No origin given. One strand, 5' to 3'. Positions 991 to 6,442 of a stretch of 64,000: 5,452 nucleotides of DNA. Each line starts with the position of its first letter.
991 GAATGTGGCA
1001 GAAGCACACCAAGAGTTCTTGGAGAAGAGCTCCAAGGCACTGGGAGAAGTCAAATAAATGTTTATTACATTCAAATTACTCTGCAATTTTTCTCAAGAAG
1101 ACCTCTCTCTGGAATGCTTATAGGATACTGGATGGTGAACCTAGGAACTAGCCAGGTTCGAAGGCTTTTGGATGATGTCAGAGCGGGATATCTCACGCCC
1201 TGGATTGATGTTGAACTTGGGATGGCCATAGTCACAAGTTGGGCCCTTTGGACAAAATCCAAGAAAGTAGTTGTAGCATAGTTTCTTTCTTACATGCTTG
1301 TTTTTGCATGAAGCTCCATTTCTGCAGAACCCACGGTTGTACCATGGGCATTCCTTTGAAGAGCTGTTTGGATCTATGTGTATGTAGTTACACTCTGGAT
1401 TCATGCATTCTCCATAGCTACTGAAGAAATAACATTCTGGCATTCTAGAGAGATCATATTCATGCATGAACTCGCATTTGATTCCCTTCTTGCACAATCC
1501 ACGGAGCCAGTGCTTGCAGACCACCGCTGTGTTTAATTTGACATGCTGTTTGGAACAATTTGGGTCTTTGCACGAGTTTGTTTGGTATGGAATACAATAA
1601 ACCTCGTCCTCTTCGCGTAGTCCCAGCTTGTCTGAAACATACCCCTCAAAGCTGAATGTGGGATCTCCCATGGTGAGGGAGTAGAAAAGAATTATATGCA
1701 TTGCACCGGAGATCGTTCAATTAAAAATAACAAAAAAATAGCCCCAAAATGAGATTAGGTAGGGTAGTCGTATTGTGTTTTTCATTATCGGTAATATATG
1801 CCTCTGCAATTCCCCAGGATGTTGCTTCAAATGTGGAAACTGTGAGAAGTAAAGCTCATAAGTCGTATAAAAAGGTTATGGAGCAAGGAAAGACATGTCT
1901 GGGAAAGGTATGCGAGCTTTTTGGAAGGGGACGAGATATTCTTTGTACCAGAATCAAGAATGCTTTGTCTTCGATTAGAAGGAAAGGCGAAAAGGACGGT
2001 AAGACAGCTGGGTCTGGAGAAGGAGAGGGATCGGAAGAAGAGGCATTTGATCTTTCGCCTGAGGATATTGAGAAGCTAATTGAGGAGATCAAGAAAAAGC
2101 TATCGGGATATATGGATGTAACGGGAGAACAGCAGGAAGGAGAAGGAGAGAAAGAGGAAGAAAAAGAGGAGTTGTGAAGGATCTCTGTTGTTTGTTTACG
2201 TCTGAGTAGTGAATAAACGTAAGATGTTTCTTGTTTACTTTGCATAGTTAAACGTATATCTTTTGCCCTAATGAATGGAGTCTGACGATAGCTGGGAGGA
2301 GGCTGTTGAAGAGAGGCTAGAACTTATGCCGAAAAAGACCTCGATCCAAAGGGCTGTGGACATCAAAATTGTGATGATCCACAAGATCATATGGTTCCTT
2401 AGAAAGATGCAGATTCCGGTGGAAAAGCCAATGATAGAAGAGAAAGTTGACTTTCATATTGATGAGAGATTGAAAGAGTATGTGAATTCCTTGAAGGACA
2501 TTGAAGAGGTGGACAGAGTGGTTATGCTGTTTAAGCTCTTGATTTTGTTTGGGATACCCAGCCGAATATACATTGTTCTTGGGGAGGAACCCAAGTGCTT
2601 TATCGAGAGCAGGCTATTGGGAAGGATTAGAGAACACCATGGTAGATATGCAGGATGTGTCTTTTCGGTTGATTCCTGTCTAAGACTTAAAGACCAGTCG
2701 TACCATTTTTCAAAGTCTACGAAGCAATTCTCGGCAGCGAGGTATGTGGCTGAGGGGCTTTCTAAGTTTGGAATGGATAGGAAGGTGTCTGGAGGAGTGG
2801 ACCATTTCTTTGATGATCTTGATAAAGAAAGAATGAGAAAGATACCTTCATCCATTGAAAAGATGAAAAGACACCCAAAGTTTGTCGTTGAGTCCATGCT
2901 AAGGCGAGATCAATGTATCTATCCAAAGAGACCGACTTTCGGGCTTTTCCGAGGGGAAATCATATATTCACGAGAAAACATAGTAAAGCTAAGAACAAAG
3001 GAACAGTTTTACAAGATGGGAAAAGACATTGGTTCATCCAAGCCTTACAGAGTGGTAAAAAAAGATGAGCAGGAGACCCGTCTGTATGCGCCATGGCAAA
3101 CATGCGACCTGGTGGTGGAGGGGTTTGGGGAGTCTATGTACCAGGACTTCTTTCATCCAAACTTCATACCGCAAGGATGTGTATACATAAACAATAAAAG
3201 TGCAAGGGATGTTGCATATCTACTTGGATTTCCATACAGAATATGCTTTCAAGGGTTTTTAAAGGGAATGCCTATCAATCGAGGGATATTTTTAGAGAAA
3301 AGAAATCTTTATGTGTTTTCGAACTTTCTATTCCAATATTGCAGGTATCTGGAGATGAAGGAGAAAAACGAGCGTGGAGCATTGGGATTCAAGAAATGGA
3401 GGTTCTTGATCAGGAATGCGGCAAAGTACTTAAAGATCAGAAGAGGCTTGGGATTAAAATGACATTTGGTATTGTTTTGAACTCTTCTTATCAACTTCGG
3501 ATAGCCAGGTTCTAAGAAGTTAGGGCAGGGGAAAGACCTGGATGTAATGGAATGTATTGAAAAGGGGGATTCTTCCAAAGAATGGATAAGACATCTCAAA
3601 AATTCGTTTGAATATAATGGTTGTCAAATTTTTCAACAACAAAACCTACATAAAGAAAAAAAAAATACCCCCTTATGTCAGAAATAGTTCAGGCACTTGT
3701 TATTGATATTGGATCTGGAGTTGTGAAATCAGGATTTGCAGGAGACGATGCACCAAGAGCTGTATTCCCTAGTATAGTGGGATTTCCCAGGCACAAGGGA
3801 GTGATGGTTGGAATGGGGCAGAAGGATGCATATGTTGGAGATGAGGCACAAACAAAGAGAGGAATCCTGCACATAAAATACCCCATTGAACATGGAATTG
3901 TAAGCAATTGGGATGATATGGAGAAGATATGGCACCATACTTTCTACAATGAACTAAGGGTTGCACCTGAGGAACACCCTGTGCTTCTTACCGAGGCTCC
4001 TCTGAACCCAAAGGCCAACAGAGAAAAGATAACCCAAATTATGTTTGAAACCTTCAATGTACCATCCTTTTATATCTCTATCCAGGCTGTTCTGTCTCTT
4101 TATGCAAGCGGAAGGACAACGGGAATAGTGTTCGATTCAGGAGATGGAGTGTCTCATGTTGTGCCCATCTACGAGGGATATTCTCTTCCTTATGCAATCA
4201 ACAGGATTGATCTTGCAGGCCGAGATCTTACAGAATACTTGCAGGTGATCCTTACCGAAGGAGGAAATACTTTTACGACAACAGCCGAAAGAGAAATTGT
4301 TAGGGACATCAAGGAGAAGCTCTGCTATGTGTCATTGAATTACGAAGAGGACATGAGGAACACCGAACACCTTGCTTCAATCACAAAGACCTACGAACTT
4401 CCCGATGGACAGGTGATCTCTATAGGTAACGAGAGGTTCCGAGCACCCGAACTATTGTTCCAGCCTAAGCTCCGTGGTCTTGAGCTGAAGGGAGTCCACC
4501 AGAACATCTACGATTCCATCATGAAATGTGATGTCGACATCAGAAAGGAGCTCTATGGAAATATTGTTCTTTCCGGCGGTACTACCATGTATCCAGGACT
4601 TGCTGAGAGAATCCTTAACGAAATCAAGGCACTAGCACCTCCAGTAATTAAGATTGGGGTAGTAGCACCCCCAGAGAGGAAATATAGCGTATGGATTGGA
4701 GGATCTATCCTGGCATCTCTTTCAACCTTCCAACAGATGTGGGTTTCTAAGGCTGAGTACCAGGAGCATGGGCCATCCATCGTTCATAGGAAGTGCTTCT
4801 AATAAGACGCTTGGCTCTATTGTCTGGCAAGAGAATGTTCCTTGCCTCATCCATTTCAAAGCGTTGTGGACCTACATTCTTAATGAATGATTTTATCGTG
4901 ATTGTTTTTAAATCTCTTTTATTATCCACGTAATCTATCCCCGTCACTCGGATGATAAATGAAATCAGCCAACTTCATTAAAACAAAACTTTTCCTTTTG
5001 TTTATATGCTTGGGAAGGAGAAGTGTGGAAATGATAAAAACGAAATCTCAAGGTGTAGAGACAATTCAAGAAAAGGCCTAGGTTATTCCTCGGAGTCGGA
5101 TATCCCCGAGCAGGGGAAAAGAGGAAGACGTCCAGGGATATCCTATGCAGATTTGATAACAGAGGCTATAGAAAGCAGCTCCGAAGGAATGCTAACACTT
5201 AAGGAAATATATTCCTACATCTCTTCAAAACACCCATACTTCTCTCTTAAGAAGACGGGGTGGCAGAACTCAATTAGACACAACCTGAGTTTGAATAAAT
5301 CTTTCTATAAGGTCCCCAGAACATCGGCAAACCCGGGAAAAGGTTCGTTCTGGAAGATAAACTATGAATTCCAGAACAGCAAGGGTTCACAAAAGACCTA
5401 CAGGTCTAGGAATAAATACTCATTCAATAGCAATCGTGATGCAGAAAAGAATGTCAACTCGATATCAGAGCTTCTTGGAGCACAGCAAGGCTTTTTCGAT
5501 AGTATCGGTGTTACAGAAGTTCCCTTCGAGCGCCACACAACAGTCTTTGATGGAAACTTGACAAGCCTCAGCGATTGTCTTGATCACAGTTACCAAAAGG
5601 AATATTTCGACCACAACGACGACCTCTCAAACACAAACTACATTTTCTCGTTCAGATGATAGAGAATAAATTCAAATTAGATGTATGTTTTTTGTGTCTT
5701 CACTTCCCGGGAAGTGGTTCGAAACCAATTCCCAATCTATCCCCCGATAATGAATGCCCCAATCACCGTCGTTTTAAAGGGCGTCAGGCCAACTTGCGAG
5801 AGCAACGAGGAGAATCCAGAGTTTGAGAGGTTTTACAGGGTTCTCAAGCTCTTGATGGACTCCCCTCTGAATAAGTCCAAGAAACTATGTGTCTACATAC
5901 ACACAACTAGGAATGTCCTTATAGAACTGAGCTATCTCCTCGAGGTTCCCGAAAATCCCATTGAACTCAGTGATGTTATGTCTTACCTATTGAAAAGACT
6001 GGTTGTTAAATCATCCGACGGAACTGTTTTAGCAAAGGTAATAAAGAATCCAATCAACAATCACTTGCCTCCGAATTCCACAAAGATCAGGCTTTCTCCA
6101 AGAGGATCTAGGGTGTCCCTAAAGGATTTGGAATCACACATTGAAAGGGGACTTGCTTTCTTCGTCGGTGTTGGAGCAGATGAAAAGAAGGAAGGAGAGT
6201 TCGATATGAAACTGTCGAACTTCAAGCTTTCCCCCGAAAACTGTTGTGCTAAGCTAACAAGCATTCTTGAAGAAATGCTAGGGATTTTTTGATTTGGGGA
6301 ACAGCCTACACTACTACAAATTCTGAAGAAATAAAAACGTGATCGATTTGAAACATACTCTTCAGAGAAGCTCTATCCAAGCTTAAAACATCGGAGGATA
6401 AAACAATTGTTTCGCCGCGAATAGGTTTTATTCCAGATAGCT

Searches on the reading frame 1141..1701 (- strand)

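Call 57: search_protein_families(library=pfam, proteins=[window:1141-1701:-], max_evalue=0.0001)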
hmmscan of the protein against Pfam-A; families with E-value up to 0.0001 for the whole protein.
window:1141-1701:- (186 aa): 5 families
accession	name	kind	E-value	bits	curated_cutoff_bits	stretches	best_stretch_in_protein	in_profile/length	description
PF00642.30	zf-CCCH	-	1.9e-11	44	20.5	1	61-80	5-25/27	Zinc finger C-x8-C-x5-C-x3-H type (and similar)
PF16131.11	Torus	-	6.4e-08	33.6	29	0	42-81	54-92/109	Torus domain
PF18345.7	zf_CCCH_4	-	4.1e-07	30.3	29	0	62-80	1-19/19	Zinc finger domain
PF14608.12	zf-CCCH_2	-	1.5e-06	29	25.8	0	90-108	2-18/19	RNA-binding, Nab2-type zinc finger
PF25542.1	zf-CCCH_12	-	2.5e-06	27.5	27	0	63-82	11-29/30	CCCH zinc finger domain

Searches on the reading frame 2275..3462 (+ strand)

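Call 57: search_protein_families(library=pfam, proteins=[window:2275-3462:+], max_evalue=0.0001)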
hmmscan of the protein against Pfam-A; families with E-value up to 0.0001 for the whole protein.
window:2275-3462:+ (395 aa): 2 families
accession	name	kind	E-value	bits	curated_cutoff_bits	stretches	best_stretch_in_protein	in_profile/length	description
PF10403.14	BHD_1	-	8.8e-15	54.8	27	1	189-236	3-55/55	Rad4 beta-hairpin domain 1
PF10405.15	BHD_3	-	2.7e-05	24.9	27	1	291-341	10-64/74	Rad4 beta-hairpin domain 3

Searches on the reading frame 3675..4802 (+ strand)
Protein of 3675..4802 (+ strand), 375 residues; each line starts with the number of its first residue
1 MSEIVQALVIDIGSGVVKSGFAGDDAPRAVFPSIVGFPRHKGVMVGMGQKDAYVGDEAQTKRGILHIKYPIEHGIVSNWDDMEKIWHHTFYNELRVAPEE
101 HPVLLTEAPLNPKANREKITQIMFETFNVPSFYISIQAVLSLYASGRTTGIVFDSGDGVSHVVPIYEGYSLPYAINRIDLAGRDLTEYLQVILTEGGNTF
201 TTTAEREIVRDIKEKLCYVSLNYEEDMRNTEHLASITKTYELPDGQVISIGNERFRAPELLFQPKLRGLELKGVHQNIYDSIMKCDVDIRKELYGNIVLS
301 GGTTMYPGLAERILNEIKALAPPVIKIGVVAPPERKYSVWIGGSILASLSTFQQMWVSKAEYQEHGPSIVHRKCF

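Call 57: search_protein_families(library=pfam, proteins=[window:3675-4802:+], max_evalue=0.0001)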
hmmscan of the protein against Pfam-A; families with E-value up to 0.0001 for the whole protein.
window:3675-4802:+ (375 aa): 1 family
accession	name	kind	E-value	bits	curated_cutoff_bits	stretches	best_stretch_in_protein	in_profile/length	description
PF00022.25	Actin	-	9e-142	472.9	27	1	4-375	3-410/410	Actin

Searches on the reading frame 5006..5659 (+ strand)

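Call 57: search_protein_families(library=pfam, proteins=[window:5006-5659:+], max_evalue=0.0001)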
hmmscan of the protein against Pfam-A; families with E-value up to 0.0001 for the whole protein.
window:5006-5659:+ (217 aa): 1 family
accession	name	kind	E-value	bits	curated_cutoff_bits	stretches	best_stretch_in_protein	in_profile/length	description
PF00250.24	Forkhead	-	3.6e-33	114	27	1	42-124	2-85/88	Forkhead domain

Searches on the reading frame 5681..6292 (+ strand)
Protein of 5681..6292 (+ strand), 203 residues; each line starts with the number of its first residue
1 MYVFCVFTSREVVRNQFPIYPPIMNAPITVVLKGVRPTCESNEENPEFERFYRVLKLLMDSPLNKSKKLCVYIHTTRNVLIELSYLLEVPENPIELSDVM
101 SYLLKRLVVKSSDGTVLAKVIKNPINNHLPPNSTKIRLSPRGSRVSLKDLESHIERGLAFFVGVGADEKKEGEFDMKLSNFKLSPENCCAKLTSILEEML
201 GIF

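Call 57: search_protein_families(library=pfam, proteins=[window:5681-6292:+], max_evalue=0.0001)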
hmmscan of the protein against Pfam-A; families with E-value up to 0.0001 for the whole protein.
window:5681-6292:+ (203 aa): 1 family
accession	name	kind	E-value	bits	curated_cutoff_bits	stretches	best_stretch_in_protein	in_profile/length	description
PF03587.19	EMG1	-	6.7e-28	98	28.2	1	52-197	54-197/197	EMG1/NEP1 methyltransferase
